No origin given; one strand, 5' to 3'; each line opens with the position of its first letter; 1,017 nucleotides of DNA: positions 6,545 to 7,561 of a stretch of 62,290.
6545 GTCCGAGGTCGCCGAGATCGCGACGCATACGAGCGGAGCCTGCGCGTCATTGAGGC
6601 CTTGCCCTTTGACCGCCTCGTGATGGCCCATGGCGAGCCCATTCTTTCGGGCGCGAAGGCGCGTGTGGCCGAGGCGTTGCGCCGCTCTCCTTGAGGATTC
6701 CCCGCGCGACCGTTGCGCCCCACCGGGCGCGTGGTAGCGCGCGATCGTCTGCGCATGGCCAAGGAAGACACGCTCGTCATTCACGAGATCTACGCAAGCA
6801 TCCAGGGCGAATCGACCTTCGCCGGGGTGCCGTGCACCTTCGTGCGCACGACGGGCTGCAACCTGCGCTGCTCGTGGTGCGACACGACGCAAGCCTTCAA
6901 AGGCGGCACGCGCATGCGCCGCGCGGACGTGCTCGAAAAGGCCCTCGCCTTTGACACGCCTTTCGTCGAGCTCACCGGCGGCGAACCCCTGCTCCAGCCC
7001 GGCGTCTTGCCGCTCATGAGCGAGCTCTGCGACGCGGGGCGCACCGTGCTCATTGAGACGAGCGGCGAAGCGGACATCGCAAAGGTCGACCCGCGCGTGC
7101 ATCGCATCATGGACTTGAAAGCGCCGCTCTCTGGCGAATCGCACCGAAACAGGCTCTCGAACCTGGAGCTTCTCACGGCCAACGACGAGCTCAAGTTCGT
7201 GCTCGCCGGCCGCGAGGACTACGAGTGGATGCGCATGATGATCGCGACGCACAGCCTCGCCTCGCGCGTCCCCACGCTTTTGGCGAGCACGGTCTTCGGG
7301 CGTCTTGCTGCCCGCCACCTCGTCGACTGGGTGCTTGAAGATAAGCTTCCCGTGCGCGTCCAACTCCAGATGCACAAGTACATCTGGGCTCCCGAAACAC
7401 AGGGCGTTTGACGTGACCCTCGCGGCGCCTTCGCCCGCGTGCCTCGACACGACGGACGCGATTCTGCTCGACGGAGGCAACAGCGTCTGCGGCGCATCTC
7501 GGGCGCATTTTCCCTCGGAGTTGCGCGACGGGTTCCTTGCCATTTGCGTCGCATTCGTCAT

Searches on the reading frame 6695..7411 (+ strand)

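Call 68: search_protein_families(library=pfam, proteins=[window:6695-7411:+], max_evalue=0.0001)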
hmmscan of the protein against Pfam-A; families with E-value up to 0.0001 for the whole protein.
window:6695-7411:+ (238 aa): 1 family
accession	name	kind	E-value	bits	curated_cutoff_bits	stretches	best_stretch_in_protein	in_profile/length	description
PF04055.27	Radical_SAM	-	9.3e-11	42.6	29.5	1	51-126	3-88/166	Radical SAM superfamily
